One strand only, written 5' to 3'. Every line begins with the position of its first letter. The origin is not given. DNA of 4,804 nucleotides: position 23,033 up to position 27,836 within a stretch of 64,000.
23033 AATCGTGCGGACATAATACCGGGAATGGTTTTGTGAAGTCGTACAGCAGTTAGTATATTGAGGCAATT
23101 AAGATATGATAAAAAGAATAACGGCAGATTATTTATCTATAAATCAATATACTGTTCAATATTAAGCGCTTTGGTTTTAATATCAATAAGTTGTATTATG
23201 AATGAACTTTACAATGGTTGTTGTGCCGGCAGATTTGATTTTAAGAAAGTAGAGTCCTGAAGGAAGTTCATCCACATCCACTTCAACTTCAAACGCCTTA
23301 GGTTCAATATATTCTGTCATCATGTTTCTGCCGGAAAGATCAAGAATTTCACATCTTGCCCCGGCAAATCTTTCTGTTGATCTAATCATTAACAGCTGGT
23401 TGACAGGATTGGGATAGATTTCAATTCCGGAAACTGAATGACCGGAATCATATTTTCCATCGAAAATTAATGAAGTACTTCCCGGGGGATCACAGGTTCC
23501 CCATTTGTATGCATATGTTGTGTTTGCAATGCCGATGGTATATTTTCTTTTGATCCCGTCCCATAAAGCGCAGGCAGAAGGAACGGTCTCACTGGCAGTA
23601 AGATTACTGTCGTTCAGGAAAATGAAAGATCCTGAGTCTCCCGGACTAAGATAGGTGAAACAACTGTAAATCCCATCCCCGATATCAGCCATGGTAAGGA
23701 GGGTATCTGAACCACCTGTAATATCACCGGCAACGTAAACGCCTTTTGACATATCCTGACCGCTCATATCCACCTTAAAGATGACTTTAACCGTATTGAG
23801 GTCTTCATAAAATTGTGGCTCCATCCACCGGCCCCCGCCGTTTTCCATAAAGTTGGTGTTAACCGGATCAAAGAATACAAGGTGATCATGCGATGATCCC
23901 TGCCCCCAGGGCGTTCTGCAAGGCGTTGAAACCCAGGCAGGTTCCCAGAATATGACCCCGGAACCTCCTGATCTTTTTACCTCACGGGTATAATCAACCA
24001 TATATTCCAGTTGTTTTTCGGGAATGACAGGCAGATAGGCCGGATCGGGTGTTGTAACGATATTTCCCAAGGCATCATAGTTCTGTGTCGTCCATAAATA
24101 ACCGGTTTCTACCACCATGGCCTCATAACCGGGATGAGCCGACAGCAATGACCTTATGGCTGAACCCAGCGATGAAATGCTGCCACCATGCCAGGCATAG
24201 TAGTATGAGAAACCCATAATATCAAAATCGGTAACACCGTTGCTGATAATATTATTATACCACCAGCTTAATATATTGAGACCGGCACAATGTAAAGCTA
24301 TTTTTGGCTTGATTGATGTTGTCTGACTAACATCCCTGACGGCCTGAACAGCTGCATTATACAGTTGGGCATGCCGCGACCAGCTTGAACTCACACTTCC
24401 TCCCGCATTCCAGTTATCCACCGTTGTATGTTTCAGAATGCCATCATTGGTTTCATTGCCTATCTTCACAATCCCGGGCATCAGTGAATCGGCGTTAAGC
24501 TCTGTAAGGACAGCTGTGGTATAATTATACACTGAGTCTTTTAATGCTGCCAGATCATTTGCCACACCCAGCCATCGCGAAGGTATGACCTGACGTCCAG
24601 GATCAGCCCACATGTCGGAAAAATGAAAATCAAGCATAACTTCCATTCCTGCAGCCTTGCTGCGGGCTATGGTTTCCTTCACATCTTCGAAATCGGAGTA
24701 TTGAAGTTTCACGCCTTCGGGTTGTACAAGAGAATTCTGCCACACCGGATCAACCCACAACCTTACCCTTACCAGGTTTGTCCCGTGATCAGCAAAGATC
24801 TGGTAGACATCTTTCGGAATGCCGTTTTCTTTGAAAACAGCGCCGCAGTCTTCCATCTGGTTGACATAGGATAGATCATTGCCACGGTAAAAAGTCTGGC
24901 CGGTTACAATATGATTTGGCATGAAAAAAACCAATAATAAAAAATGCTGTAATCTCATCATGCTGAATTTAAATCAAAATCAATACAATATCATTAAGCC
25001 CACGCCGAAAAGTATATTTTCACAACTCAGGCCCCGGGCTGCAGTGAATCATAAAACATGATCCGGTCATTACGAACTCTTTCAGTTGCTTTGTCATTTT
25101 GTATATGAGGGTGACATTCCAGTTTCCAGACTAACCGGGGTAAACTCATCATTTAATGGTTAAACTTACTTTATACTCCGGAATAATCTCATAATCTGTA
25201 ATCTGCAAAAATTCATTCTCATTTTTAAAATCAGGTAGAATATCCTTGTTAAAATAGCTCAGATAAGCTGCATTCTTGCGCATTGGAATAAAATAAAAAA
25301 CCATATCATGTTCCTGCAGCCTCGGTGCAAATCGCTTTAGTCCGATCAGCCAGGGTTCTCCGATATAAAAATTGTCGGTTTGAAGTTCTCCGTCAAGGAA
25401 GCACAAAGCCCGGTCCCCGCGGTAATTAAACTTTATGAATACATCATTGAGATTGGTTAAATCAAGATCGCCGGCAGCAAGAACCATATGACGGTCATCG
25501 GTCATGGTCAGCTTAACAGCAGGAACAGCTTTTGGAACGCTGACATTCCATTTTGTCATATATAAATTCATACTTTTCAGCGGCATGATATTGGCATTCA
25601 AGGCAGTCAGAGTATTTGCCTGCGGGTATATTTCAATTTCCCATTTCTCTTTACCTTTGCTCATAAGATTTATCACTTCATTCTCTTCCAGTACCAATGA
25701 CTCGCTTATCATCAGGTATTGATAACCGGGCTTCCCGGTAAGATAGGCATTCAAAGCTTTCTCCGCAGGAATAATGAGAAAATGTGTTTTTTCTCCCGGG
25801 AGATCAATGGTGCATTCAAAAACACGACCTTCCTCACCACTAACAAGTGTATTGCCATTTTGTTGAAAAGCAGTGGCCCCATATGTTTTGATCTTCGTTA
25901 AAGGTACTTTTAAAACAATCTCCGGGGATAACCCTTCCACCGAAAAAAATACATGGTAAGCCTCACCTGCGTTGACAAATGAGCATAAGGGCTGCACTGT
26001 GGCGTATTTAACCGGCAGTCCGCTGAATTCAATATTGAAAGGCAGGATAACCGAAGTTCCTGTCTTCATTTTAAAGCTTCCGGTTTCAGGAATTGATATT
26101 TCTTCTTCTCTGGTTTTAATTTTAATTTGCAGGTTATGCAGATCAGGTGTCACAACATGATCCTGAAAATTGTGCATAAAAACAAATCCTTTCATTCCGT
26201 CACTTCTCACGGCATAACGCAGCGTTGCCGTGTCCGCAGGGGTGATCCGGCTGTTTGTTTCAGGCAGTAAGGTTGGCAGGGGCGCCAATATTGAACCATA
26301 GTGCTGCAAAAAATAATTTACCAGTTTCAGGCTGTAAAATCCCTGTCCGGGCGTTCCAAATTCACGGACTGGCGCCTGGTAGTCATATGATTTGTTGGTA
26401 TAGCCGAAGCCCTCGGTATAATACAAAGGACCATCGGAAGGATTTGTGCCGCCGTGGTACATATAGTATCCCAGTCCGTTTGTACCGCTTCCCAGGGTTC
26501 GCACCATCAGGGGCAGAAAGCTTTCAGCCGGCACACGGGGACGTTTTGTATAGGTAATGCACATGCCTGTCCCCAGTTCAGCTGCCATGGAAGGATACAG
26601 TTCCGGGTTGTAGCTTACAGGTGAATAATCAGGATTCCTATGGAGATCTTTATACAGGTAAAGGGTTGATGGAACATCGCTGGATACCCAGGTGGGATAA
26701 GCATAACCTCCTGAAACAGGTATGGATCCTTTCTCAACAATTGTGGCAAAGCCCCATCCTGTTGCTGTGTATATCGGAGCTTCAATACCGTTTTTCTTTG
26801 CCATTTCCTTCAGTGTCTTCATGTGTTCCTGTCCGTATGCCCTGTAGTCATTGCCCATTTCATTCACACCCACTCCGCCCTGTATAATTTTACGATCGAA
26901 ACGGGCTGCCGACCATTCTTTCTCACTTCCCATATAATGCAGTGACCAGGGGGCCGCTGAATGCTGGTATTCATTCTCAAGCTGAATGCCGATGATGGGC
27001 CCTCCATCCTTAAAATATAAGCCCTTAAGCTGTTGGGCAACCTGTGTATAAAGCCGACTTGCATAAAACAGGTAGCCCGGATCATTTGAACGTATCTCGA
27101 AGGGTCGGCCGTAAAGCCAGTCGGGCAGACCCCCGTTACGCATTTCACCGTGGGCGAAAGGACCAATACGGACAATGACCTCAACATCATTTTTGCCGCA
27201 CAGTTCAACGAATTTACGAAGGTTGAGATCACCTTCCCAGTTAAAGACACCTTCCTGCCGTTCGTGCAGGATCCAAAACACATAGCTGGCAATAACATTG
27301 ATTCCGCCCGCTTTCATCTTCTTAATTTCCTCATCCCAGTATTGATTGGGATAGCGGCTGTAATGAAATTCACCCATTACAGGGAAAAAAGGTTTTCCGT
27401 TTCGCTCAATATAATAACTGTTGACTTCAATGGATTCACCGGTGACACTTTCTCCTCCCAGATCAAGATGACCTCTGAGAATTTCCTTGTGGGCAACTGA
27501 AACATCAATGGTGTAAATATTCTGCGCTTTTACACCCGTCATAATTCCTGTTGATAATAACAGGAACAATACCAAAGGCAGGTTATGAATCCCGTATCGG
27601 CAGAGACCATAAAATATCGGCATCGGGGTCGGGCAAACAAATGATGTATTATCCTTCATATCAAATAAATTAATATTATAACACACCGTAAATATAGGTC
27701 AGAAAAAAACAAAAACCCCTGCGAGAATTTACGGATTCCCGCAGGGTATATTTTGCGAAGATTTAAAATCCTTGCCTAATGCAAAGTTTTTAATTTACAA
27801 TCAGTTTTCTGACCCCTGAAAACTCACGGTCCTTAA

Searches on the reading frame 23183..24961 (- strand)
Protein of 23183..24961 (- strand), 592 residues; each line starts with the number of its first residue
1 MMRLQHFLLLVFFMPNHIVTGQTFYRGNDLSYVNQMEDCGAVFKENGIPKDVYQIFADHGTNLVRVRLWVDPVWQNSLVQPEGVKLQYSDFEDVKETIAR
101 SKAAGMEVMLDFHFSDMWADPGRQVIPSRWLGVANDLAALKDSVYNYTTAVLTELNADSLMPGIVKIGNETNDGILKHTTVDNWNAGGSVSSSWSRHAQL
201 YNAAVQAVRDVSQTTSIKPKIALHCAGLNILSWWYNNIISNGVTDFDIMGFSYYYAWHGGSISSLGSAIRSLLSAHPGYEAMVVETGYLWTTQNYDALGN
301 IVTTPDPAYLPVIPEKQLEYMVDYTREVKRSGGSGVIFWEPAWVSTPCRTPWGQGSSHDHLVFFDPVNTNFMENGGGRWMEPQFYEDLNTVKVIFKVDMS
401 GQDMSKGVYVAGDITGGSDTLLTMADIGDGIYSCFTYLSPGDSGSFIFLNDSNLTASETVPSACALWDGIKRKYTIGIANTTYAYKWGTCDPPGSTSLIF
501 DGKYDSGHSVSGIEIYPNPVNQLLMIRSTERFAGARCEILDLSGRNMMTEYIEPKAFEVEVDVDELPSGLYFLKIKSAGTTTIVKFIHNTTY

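Call 53: search_protein_families(library=pfam, proteins=[window:23183-24961:-], max_evalue=0.00001)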
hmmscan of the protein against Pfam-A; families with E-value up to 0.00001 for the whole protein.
window:23183-24961:- (592 aa): 3 families
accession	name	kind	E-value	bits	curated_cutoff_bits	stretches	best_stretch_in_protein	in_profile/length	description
PF07745.19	Glyco_hydro_53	-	2.1e-85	287.2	24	1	25-368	1-330/340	Glycosyl hydrolase family 53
PF18962.6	Por_Secre_tail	-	6e-12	46.1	27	1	515-587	1-74/75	Secretion system C-terminal sorting domain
PF00150.24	Cellulase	-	7.4e-08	32.6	23.5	1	48-214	22-160/272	Cellulase (glycosyl hydrolase family 5)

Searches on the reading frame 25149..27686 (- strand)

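Call 53: search_protein_families(library=pfam, proteins=[window:25149-27686:-], max_evalue=0.00001)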
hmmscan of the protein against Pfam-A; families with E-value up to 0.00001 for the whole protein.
window:25149-27686:- (845 aa): 2 families
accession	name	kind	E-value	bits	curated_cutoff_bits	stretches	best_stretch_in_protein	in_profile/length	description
PF01301.25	Glyco_hydro_35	-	1.5e-59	202.6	27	1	95-456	4-315/319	Glycosyl hydrolases family 35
PF02449.21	Glyco_hydro_42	-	4.9e-08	33.2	21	1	110-201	5-86/376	Beta-galactosidase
